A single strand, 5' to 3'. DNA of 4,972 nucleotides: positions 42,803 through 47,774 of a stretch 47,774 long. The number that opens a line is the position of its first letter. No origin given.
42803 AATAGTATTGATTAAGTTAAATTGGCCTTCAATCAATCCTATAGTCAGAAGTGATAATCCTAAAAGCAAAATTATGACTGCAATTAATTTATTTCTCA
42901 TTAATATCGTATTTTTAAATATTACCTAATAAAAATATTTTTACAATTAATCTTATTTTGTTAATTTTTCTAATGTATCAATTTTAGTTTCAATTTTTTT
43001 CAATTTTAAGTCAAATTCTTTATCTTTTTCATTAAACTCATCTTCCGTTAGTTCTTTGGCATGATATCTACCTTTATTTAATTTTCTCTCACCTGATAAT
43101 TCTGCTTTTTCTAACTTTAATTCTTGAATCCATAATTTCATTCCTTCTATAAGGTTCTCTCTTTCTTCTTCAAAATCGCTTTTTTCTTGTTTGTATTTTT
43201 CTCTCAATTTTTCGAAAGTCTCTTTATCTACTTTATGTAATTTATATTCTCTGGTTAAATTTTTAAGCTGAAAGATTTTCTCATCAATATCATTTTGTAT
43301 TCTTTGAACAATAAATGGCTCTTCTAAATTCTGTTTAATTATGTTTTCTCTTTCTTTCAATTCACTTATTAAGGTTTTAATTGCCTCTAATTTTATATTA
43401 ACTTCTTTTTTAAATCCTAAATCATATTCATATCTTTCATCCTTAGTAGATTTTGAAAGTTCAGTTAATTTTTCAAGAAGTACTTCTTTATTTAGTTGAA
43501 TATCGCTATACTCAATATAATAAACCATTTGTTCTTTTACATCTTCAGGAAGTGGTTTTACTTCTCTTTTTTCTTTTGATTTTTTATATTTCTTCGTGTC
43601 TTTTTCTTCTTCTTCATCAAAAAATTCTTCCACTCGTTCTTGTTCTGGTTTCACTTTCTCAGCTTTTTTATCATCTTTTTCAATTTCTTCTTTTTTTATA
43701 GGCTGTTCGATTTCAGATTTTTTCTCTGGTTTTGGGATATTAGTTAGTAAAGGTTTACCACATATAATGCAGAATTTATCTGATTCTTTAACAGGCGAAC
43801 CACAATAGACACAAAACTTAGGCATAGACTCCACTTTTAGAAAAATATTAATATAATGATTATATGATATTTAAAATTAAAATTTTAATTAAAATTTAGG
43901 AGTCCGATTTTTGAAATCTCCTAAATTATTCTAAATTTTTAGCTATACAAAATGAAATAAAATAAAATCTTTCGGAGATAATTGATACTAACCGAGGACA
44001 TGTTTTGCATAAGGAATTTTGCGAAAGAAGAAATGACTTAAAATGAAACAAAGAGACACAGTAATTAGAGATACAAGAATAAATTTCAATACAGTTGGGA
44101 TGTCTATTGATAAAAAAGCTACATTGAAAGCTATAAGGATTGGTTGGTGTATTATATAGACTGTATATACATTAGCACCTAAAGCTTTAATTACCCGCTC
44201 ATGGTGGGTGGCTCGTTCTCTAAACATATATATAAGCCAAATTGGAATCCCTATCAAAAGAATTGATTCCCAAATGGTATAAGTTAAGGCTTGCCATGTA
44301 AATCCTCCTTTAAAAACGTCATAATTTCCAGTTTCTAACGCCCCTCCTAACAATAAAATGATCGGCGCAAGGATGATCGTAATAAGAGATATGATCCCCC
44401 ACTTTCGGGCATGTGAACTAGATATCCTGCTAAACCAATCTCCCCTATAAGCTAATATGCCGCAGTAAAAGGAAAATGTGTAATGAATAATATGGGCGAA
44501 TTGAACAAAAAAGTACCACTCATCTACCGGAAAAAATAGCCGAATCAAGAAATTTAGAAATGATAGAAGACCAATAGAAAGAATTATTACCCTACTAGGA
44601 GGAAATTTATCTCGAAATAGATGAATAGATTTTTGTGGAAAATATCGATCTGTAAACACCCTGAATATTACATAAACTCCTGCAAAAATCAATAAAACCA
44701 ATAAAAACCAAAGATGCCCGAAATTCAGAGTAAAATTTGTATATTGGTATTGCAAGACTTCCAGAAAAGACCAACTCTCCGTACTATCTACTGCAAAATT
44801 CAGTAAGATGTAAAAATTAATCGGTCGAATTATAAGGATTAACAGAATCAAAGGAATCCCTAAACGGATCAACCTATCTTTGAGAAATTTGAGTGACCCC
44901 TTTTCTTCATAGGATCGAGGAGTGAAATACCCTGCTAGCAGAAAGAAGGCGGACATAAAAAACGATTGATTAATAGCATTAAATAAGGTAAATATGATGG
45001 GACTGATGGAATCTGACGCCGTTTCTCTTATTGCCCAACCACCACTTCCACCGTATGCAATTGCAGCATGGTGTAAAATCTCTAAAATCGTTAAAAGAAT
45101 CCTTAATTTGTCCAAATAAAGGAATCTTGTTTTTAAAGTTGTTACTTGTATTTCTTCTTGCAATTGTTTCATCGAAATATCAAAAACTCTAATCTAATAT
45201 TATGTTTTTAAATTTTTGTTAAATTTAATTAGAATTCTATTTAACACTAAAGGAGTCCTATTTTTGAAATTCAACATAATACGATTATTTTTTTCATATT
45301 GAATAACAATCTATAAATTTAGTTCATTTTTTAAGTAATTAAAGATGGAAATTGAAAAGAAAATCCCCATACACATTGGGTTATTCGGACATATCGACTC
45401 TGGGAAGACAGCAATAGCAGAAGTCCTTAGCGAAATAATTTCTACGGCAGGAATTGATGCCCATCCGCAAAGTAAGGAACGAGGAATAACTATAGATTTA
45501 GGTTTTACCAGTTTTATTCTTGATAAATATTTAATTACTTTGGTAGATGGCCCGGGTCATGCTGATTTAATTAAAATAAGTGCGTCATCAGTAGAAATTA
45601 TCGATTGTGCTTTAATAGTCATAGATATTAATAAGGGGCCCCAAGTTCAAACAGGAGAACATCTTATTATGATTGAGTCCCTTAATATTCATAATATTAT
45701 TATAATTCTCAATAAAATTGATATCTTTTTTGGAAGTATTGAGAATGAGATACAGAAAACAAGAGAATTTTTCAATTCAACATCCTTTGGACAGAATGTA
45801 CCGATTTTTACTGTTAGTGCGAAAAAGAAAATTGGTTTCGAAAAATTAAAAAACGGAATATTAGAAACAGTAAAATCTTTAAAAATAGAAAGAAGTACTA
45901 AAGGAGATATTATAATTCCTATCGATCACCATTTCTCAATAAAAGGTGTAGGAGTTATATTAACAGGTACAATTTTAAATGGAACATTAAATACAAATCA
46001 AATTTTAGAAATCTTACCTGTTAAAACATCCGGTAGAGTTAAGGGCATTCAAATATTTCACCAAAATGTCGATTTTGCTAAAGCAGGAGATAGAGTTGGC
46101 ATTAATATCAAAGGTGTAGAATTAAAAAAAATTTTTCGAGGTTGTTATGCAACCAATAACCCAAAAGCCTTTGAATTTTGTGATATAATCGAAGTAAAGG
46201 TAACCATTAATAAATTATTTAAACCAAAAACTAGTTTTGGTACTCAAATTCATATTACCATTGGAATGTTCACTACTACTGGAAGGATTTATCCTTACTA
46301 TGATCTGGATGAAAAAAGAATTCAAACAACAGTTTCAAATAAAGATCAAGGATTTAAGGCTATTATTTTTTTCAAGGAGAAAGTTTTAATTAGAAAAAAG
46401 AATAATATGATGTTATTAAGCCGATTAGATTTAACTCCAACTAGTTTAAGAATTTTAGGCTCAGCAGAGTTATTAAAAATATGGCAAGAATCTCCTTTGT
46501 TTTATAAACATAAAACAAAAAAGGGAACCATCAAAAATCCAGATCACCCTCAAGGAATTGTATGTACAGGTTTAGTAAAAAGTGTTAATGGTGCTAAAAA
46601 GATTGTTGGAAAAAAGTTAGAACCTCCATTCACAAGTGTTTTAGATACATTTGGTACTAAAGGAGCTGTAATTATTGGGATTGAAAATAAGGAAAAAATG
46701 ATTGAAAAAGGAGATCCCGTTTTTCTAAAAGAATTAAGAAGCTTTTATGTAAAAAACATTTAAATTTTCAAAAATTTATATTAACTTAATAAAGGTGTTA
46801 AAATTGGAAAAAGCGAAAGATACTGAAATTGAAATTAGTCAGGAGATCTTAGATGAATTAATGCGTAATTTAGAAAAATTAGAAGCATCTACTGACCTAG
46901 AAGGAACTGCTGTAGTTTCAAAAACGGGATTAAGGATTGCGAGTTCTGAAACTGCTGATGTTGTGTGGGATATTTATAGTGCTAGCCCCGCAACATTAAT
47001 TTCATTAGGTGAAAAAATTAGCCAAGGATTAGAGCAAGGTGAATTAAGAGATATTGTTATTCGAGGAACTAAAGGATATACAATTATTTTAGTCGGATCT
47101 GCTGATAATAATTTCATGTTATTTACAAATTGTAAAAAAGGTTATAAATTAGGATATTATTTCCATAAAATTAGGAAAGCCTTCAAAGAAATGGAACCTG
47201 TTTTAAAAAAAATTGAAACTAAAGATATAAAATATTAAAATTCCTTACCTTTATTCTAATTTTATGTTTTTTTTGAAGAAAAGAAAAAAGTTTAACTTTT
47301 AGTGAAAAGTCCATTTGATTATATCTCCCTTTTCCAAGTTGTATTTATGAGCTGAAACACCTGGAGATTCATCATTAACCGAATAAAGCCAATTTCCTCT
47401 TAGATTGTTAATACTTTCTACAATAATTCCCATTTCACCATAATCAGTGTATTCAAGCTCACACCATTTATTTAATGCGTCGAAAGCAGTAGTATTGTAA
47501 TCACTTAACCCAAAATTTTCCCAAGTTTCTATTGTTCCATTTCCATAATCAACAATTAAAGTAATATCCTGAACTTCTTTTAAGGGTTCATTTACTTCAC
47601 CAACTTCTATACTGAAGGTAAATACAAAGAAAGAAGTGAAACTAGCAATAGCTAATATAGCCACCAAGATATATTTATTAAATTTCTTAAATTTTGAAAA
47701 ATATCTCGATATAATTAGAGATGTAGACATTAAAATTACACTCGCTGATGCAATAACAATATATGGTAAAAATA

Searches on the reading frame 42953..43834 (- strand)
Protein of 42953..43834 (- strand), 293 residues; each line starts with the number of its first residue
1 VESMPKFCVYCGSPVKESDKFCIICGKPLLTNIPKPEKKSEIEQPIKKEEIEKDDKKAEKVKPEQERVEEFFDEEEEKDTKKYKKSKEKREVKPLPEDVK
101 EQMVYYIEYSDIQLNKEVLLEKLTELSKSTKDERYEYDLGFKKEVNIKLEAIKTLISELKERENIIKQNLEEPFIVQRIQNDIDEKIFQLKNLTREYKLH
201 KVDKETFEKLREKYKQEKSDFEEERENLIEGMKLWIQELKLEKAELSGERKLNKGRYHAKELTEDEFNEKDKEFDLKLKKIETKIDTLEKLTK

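Call 13: search_protein_families(library=ncbifam, proteins=[window:42953-43834:-], max_evalue=0.00001)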
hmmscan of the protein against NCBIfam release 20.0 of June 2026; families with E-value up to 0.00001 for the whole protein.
window:42953-43834:- (293 aa): 0 families

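Call 53: search_protein_families(library=pfam, proteins=[window:42953-43834:-], max_evalue=0.0001)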
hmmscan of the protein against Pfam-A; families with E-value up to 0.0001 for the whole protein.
window:42953-43834:- (293 aa): 2 families
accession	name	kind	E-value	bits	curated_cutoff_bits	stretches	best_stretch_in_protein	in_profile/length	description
PF13240.11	Zn_Ribbon_1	-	1.2e-06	28.5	25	1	7-29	1-23/23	zinc-ribbon domain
PF13248.11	Zn_ribbon_3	-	1.7e-05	24.6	27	1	8-29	5-26/26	zinc-ribbon domain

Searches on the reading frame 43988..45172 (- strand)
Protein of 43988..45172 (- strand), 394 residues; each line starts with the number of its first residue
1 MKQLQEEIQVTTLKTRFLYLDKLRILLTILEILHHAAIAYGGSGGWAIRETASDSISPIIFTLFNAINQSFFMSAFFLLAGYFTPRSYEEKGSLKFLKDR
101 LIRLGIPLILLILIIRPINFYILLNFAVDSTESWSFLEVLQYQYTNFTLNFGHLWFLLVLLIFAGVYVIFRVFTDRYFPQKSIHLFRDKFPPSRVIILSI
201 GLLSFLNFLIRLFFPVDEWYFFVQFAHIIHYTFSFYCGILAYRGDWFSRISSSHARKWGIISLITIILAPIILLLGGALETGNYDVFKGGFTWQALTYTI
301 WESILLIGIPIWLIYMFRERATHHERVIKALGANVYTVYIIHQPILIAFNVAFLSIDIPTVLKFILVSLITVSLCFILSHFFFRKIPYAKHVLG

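Call 13: search_protein_families(library=ncbifam, proteins=[window:43988-45172:-], max_evalue=0.00001)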
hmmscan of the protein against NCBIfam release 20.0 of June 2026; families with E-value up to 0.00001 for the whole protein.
window:43988-45172:- (394 aa): 1 family
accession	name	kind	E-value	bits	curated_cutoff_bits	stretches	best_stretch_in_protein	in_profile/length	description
NF003014.0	PRK03854.1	equivalog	4.6e-30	105.1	338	1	14-391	6-368/386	glucans biosynthesis protein MdoC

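Call 53: search_protein_families(library=pfam, proteins=[window:43988-45172:-], max_evalue=0.0001)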
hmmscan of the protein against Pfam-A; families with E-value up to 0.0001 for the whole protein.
window:43988-45172:- (394 aa): 1 family
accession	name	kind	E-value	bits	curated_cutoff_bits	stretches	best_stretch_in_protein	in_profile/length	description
PF01757.29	Acyl_transf_3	-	8.8e-35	120.7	31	1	18-379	2-325/326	Acyltransferase domain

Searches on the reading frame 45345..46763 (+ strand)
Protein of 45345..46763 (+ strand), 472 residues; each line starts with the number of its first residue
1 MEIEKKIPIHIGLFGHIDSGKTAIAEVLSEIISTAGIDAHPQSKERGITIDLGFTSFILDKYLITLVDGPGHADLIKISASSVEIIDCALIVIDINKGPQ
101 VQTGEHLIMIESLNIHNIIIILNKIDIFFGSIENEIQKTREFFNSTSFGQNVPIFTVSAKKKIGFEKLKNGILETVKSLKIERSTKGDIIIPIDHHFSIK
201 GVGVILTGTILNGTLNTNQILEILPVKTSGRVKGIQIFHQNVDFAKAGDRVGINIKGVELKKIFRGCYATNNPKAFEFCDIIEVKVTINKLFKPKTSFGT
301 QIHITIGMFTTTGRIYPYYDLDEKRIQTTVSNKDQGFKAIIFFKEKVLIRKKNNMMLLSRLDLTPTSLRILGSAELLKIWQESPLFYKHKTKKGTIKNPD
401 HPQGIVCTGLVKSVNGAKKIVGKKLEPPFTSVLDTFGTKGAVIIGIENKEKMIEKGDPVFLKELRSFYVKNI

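Call 53: search_protein_families(library=pfam, proteins=[window:45345-46763:+], max_evalue=0.0001)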
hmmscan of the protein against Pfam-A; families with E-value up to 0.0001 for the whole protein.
window:45345-46763:+ (472 aa): 3 families
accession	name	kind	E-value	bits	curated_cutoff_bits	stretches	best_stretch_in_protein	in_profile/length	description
PF00009.33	GTP_EFTU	-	1.4e-32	113.3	26.5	1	10-176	5-186/188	Elongation factor Tu GTP binding domain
PF03144.31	GTP_EFTU_D2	-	3.3e-14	53.5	30.3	1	203-267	1-70/73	Elongation factor Tu domain 2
PF21440.4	aSelB_III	-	1e-08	35.7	19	1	279-376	4-104/108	Archaeal selenocysteine-specific elongation factor, domain III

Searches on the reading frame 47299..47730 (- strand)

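Call 53: search_protein_families(library=pfam, proteins=[window:47299-47730:-], max_evalue=0.0001)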
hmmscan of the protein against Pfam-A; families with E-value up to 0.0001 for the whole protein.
window:47299-47730:- (143 aa): 1 family
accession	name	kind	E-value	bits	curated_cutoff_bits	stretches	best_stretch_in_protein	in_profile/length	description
PF14478.12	DUF4430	-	2.3e-10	41.2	23.8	1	80-143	2-71/72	Domain of unknown function (DUF4430)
